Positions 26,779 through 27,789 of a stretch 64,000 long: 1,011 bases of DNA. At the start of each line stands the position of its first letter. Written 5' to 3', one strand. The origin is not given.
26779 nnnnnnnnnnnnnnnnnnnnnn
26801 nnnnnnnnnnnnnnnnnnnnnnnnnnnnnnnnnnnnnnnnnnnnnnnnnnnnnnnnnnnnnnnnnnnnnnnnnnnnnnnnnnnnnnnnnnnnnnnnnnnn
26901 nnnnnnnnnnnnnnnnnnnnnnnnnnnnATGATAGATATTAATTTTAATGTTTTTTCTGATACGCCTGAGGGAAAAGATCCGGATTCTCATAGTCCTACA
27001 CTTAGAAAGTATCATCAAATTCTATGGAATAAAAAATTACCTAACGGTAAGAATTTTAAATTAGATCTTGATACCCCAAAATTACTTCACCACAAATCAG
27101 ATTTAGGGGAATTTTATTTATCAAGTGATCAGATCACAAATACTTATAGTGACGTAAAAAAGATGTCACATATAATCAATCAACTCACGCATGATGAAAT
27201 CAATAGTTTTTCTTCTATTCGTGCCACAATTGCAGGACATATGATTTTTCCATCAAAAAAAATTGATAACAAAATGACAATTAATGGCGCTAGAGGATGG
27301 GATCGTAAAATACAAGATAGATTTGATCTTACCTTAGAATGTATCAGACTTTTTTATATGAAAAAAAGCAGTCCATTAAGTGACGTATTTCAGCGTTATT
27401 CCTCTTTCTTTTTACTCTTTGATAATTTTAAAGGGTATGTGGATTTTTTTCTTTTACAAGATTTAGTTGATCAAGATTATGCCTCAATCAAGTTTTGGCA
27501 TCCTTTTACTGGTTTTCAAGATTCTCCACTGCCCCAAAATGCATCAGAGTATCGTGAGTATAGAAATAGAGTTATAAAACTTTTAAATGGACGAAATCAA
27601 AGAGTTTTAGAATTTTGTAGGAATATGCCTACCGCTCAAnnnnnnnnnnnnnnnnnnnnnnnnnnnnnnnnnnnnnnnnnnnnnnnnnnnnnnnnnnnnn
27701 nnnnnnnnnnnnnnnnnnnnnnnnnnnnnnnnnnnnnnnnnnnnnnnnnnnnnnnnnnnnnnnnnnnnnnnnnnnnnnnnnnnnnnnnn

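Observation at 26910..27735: AT-rich orphan gene grafted directly behind the conserved MoxR-VWA (CoxD/CoxE-like) pair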

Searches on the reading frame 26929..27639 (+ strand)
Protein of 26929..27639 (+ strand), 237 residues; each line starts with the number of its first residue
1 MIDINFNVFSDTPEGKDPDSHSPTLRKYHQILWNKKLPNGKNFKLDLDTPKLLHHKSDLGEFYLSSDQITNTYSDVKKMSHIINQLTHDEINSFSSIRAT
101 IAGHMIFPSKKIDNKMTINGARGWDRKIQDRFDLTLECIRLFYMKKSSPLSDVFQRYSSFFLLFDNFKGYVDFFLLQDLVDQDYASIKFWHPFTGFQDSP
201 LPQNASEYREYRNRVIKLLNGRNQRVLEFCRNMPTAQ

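Call 3: search_protein_families(library=pfam, proteins=[window:26929-27639:+], max_evalue=1)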
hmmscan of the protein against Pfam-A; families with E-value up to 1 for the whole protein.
window:26929-27639:+ (237 aa): 1 family
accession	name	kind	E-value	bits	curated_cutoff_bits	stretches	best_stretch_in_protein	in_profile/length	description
PF22507.2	DUF6994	-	9.4e-90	300.7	27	1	2-226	1-226/226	Family of unknown function (DUF6994)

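Call 4: search_protein_families(library=padloc, proteins=[window:26929-27639:+], max_evalue=1)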
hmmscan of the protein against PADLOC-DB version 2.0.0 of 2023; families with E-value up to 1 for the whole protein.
window:26929-27639:+ (237 aa): 0 families

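Call 5: search_protein_families(library=ncbifam, proteins=[window:26929-27639:+], max_evalue=1)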
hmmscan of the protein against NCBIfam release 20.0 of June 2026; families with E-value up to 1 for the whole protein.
window:26929-27639:+ (237 aa): 0 families

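Call 6: search_protein_families(library=phrogs, proteins=[window:26929-27639:+], max_evalue=1)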
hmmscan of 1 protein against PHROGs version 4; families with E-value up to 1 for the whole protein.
window:26929-27639:+ (237 aa): 0 families

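Call 7: find_homologous_proteins(query=window:26929-27639:+)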
Query window:26929-27639:+ (237 aa): 6152 proteins with E <= 0.001 among 6220 candidates; the best 120 are listed.
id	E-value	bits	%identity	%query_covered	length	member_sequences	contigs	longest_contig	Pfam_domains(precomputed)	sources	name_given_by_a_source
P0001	4.5e-159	545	100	100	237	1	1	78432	PF22507.3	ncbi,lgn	ncbi:MAG: hypothetical protein V6Z81_01990 [Parvularculales bacterium]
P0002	3.4e-110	385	71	96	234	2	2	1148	PF22507.3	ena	-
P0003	6.4e-110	384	73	97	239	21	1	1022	PF22507.3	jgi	-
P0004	1.5e-109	383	71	95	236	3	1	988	PF22507.3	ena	-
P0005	1.9e-108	380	73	96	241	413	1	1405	PF22507.3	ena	-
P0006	5.0e-108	378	70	96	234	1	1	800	PF22507.3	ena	-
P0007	4.8e-107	375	73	95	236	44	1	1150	PF22507.3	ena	-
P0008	1.1e-106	374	73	95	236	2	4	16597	PF22507.3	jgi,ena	-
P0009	2.7e-106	373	72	95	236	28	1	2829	PF22507.3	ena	-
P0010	4.2e-106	372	72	95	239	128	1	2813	PF22507.3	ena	-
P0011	4.4e-106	372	72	95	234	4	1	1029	PF22507.3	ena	-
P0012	7.2e-106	371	70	96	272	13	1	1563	PF22507.3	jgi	-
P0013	3.5e-105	369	70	96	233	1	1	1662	PF22507.3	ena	-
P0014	3.6e-105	369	70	96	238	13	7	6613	PF22507.3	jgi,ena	-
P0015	5.7e-105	368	72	95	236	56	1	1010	PF22507.3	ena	-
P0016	7.9e-105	368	70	97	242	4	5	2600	PF22507.3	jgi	jgi:hypothetical protein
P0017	1.1e-104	367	71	96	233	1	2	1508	PF22507.3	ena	-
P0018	1.3e-104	367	70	96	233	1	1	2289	PF22507.3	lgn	-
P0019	1.5e-104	367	70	95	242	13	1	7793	PF22507.3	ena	-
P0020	1.6e-104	367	65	100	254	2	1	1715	PF22507.3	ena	-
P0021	1.7e-104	367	70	96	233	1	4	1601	PF22507.3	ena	-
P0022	4.2e-104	365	70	96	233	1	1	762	PF22507.3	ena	-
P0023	5.8e-104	365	65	100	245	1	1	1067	PF22507.3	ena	-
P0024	6.8e-104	365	70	96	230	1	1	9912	PF22507.3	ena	-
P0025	6.9e-104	365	70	96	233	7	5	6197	PF22507.3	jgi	-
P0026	1.5e-103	364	70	96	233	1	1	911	PF22507.3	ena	-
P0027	3.7e-103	362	69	96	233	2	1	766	PF22507.3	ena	-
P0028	6.3e-103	361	69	95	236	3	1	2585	PF22507.3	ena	-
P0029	6.6e-103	361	64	100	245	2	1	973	PF22507.3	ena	-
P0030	9.3e-103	361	71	95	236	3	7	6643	PF22507.3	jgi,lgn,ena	jgi:hypothetical protein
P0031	1.1e-102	361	69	95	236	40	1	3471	PF22507.3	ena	-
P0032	1.5e-102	360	64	100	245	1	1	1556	PF22507.3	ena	-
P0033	1.8e-102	360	68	98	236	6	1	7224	PF22507.3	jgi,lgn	-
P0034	3.6e-102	359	68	95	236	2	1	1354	PF22507.3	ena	-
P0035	4.0e-102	359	69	96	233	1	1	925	PF22507.3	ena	-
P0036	7.9e-102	358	66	98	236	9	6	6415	PF22507.3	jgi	jgi:hypothetical protein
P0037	9.2e-102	358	67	97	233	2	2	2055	PF22507.3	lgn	-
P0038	1.3e-101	357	68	96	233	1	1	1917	PF22507.3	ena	-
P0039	2.3e-101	356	68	98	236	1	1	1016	PF22507.3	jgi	jgi:hypothetical protein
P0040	2.3e-101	356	67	95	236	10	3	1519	PF22507.3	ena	-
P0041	2.4e-101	356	66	97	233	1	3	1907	PF22507.3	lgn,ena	-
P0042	7.2e-101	355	65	98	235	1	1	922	PF22507.3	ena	-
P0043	8.2e-101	355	68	97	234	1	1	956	PF22507.3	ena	-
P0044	3.2e-100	353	69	96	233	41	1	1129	PF22507.3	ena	-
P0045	3.7e-100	352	69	95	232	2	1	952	PF22507.3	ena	-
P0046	4.1e-100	352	67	95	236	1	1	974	PF22507.3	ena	-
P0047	4.8e-100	352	67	95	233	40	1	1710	PF22507.3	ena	-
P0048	5.7e-100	352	65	98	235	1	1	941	PF22507.3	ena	-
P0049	9.9e-100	351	64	98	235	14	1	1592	PF22507.3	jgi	-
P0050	2.3e-99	350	68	96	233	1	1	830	PF22507.3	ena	-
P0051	2.3e-99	350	66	96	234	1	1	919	PF22507.3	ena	-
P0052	3.4e-99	349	64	98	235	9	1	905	PF22507.3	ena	-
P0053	4.8e-99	349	67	96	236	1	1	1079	PF22507.3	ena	-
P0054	5.8e-99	349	67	96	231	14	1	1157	PF22507.3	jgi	jgi:hypothetical protein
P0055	7.0e-99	348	65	98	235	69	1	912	PF22507.3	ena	-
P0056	7.7e-99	348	69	95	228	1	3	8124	PF22507.3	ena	-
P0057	7.9e-99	348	68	95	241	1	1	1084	PF22507.3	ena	-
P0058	9.1e-99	348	67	96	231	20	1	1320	PF22507.3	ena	-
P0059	1.8e-98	347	65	95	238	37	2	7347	PF22507.3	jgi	jgi:hypothetical protein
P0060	2.4e-98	347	68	95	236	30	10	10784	PF22507.3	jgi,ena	jgi:hypothetical protein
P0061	3.7e-98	346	67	95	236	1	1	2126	PF22507.3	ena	-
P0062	4.5e-98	346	65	96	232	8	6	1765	PF22507.3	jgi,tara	tara:strand:- start:127 stop:825 length:699 start_codon:yes stop_codon:yes gene_type:complete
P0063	5.2e-98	345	66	97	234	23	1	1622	PF22507.3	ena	-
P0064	7.0e-98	345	66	96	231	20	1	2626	PF22507.3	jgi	-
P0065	7.9e-98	345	67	96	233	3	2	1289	PF22507.3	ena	-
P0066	8.6e-98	345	64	100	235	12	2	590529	PF22507.3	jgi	jgi:hypothetical protein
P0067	1.1e-97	344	65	97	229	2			PF22507.3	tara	tara:strand:- start:96 stop:785 length:690 start_codon:yes stop_codon:yes gene_type:complete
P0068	1.1e-97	344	67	95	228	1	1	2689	PF22507.3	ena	-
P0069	1.6e-97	344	64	96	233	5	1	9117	PF22507.3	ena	-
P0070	2.3e-97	343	65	98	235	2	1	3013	PF22507.3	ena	-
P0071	2.3e-97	343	65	95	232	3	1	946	PF22507.3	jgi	-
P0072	2.4e-97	343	65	96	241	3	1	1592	PF22507.3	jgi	jgi:hypothetical protein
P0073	4.0e-97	343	67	96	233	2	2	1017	PF22507.3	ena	-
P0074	5.5e-97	342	65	97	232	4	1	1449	PF22507.3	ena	-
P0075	7.4e-97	342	64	96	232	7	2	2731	PF22507.3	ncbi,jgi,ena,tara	tara:strand:+ start:186 stop:884 length:699 start_codon:yes stop_codon:yes gene_type:complete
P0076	7.6e-97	342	66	95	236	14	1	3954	PF22507.3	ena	-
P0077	1.1e-96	341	65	96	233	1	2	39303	PF22507.3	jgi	jgi:hypothetical protein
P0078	1.2e-96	341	65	95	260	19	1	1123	PF22507.3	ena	-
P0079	1.4e-96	341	66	95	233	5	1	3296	PF22507.3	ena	-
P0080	1.6e-96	341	65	96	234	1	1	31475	PF22507.3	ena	-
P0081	1.9e-96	340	66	97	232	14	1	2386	PF22507.3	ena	-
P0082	2.2e-96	340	64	98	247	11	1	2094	PF22507.3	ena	-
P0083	2.7e-96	340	63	98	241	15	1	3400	PF22507.3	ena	-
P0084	2.8e-96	340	65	97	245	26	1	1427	PF22507.3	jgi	jgi:hypothetical protein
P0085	3.0e-96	340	65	95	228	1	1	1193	PF22507.3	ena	-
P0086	3.1e-96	340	63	96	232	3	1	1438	PF22507.3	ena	-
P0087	3.2e-96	340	65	95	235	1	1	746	PF22507.3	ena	-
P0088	3.7e-96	339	67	96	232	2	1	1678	PF22507.3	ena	-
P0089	5.1e-96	339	65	95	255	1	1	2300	PF22507.3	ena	-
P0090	5.1e-96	339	64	96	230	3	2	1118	PF22507.3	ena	-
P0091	5.2e-96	339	66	95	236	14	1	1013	PF22507.3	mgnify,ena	mgnify:CR=1 FL=1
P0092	6.3e-96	339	65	96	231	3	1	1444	PF22507.3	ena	-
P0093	1.0e-95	338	65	95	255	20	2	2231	PF22507.3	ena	-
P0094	1.1e-95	338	65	95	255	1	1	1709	PF22507.3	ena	-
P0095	1.8e-95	337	63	97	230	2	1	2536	PF22507.3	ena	-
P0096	1.8e-95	337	62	98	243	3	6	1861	PF22507.3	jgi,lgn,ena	jgi:hypothetical protein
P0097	1.9e-95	337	64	96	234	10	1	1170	PF22507.3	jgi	-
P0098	1.9e-95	337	64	95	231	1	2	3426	PF22507.3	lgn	-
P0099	1.9e-95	337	64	96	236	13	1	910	PF22507.3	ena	-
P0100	2.1e-95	337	65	95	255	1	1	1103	PF22507.3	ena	-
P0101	2.4e-95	337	65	95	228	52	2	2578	PF22507.3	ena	-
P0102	2.5e-95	337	66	95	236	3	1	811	PF22507.3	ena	-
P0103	2.7e-95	337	65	95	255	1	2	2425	PF22507.3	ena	-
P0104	2.8e-95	336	65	95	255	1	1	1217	PF22507.3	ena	-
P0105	2.8e-95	336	65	95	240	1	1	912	PF22507.3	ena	-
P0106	3.2e-95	336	64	95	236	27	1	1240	PF22507.3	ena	-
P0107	3.3e-95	336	65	96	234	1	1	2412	PF22507.3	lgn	-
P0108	3.5e-95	336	65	95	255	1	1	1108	PF22507.3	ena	-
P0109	4.0e-95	336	64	97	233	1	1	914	PF22507.3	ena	-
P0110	8.8e-95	335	65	95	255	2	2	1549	PF22507.3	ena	-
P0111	1.0e-94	335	64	96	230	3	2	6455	PF22507.3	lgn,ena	-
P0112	1.2e-94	334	64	95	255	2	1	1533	PF22507.3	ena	-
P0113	1.7e-94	334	64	96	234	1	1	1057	PF22507.3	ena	-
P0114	1.9e-94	334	63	97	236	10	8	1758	PF22507.3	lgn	-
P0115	2.0e-94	334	65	95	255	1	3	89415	PF22507.3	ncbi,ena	-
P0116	2.2e-94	334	64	95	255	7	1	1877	PF22507.3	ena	-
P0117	3.1e-94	333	64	96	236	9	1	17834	PF22507.3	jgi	jgi:hypothetical protein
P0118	3.6e-94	333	61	100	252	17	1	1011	PF22507.3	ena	-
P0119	4.2e-94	333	63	96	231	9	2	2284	PF22507.3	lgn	-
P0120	4.3e-94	333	65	95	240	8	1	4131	PF22507.3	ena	-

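Call 9: search_solved_structures(query=window:26929-27639:+, max_evalue=10)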
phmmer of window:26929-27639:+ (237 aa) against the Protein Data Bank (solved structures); distinct sequences matched with E-value up to 10: 1.
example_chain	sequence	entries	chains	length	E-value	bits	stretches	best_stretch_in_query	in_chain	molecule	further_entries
7pwg_J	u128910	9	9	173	1.5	11.6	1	77-124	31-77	Ribosomal protein L11 | 60S ribosomal protein uL5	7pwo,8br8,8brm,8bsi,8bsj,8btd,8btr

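Call 13: find_encoding_contigs(protein=P0066, flank=8000, max_places=3)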
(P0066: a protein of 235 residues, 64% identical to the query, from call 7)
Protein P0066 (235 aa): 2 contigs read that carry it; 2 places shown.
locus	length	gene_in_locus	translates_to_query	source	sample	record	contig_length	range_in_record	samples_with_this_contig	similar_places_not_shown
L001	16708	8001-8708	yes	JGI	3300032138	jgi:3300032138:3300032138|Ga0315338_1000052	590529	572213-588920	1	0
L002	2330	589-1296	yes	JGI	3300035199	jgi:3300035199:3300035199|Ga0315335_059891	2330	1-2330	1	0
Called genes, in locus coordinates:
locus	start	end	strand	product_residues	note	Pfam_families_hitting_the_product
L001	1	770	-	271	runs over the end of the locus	-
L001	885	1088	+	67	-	PF12728:HTH_17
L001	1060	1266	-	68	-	-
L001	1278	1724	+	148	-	-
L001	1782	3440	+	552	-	PF12161:HsdM_N, PF02384:N6_Mtase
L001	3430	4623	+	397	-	PF01420:Methylase_S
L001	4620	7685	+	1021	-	PF04313:HSDR_N, PF04851:ResIII, PF18766:SWI2_SNF2, PF22679:T1R_D3-like, PF11867:T1RH-like_C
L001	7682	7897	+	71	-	-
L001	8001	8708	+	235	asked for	PF22507:DUF6994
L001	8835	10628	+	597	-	PF03235:GmrSD_N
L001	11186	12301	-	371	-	PF00657:Lipase_GDSL (faint), PF13472:Lipase_GDSL_2, PF16822:ALGX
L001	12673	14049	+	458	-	-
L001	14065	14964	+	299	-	-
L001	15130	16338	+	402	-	-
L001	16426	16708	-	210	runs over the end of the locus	-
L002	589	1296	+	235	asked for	PF22507:DUF6994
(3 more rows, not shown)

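Call 14: find_encoding_contigs(protein=P0115, flank=8000, max_places=3)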
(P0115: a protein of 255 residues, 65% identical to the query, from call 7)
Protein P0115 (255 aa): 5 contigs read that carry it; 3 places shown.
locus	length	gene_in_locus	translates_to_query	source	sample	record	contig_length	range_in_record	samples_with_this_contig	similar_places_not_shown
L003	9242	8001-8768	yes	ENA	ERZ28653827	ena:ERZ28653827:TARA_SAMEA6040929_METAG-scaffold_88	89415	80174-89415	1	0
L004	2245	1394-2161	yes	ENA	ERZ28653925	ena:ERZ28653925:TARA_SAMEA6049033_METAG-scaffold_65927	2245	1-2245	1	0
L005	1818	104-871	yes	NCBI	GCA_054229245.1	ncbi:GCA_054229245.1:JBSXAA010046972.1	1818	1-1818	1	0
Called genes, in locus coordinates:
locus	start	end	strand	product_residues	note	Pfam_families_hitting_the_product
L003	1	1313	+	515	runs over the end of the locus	PF02874:ATP-synt_ab_N, PF00006:ATP-synt_ab, PF00306:ATP-synt_ab_C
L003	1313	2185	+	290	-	PF00231:ATP-synt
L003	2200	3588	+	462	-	PF02874:ATP-synt_ab_N, PF00006:ATP-synt_ab, PF22919:ATP-synt_VA_C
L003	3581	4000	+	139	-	PF02823:ATP-synt_DE_N, PF00401:ATP-synt_DE (weak)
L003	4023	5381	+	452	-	PF00483:NTP_transferase, PF01128:IspD (weak), PF12804:NTP_transf_3, PF25084:LbH_EIF2B, PF00132:Hexapep, PF25087:GMPPB_C, PF00132:Hexapep (weak), PF14602:Hexapep_2 (weak)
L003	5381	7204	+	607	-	PF13522:GATase_6, PF13537:GATase_7, PF01380:SIS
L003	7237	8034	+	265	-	PF18754:Nmad3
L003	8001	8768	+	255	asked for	PF22507:DUF6994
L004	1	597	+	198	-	?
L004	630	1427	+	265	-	PF18754:Nmad3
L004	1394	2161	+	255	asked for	PF22507:DUF6994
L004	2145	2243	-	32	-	?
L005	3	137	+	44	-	?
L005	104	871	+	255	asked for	PF22507:DUF6994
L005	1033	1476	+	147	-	PF06044:DpnI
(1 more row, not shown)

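Call 15: find_encoding_contigs(protein=P0077, flank=8000, max_places=3)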
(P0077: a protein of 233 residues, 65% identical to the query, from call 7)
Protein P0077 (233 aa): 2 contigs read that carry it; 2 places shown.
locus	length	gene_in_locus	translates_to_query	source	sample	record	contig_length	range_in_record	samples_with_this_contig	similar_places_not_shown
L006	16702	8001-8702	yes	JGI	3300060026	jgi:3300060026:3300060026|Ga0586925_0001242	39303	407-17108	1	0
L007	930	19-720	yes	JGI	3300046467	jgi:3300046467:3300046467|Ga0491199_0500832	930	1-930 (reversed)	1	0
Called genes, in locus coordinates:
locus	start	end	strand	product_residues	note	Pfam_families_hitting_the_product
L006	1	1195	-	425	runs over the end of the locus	-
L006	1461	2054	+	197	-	PF03803:Scramblase, PF04525:LOR (faint)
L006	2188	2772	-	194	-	-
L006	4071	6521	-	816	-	PF00930:DPPIV_N (faint), PF26550:Tricorn_2nd, PF07676:PD40 (weak), PF26549:Tricorn_N, PF26550:Tricorn_2nd (weak), PF26549:Tricorn_N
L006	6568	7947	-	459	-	-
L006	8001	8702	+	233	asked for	PF22507:DUF6994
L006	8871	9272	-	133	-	-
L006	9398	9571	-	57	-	-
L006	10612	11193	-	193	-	PF04978:MST, PF12867:DinB_2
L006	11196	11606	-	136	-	-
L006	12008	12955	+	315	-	-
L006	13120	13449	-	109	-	PF12518:DUF3721 (faint)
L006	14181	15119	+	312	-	PF03462:PCRF, PF00472:RF-1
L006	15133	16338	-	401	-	PF00926:DHBP_synthase, PF00925:GTP_cyclohydro2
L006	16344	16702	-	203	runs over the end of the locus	PF00677:Lum_binding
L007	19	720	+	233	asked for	PF22507:DUF6994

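Call 16: find_encoding_contigs(protein=P0080, flank=8000, max_places=3)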
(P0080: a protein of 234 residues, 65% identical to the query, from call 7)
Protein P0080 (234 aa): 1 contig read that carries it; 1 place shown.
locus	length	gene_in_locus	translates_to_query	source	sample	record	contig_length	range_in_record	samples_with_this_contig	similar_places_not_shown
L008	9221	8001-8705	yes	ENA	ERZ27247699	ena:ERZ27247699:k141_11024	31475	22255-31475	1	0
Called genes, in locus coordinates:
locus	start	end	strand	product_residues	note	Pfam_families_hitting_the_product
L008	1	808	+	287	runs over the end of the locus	PF00231:ATP-synt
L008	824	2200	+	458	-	PF02874:ATP-synt_ab_N, PF00006:ATP-synt_ab, PF22919:ATP-synt_VA_C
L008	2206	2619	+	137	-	PF02823:ATP-synt_DE_N, PF00401:ATP-synt_DE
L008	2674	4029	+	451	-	PF00483:NTP_transferase, PF01128:IspD, PF02348:CTP_transf_3 (faint), PF12804:NTP_transf_3, PF25084:LbH_EIF2B (weak), PF00132:Hexapep (weak), PF25087:GMPPB_C, PF00132:Hexapep (weak), +1 more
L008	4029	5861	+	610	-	PF13522:GATase_6, PF13537:GATase_7, PF01380:SIS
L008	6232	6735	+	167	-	PF23343:REP_ORF2-G2P (weak)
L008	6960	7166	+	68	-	-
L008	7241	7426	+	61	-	-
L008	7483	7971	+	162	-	-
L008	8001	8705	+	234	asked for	PF22507:DUF6994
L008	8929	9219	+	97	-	?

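Call 26: find_encoding_contigs(protein=P0117, flank=8000, max_places=3)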
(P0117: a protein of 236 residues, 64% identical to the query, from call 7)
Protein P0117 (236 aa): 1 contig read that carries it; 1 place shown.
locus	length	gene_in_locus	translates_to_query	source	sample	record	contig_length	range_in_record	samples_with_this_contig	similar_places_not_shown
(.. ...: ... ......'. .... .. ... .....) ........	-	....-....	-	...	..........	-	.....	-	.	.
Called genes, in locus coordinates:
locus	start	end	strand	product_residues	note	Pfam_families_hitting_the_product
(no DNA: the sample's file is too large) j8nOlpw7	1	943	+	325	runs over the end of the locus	PF11907:DUF3427, PF13020:NOV_C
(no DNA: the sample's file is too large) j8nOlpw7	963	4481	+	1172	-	PF04851:ResIII (weak), PF13086:AAA_11, PF13245:AAA_19, PF13604:AAA_30 (weak), PF13086:AAA_11, PF13087:AAA_12, PF13091:PLDc_2, PF01396:Zn_ribbon_Top1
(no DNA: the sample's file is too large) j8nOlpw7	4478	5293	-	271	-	PF13280:WYL (weak)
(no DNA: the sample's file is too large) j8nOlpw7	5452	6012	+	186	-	PF04542:Sigma70_r2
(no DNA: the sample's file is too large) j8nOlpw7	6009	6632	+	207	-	-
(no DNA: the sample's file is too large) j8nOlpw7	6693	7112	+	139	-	-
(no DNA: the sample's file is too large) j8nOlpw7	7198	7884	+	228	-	-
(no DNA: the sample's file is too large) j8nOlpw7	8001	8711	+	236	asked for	PF22507:DUF6994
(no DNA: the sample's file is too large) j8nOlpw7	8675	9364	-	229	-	PF03372:Exo_endo_phos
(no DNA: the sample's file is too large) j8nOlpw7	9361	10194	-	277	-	PF03372:Exo_endo_phos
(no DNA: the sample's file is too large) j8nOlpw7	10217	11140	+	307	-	-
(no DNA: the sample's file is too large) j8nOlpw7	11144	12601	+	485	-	PF12161:HsdM_N, PF02384:N6_Mtase, PF07669:Eco57I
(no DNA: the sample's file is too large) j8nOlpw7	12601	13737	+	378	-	PF01420:Methylase_S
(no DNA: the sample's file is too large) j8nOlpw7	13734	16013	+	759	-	PF00270:DEAD, PF04851:ResIII, PF18766:SWI2_SNF2, PF00271:Helicase_C (weak), PF08463:EcoEI_R_C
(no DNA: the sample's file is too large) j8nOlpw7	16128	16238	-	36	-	?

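Call 27: find_encoding_contigs(protein=P0008, flank=8000, max_places=4)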
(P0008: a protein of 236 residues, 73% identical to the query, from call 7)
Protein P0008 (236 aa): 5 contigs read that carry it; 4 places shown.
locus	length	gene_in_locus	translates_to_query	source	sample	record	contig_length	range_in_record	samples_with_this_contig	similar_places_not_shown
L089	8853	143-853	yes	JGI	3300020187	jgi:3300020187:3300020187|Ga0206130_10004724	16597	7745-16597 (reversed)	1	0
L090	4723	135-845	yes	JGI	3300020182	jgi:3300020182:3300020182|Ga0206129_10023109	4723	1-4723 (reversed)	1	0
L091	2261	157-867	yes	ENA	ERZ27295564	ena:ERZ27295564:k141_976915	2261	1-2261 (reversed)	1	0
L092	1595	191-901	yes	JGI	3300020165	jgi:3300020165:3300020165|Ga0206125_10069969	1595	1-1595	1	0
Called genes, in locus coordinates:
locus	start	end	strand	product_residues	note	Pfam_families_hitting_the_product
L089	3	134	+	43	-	?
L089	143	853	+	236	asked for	PF22507:DUF6994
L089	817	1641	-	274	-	PF03372:Exo_endo_phos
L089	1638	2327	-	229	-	PF03372:Exo_endo_phos (faint)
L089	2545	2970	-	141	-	-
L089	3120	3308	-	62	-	-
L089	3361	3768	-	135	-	-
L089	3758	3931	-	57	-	-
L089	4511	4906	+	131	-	-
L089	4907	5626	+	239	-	-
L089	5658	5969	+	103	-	-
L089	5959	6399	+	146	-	PF04664:OGFr_N (weak)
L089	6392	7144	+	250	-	PF03167:UDG (weak)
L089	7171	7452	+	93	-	-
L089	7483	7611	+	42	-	-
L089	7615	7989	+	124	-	-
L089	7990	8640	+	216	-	-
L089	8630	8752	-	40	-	-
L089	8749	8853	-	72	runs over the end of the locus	-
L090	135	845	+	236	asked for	PF22507:DUF6994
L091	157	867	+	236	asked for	PF22507:DUF6994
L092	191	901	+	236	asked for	PF22507:DUF6994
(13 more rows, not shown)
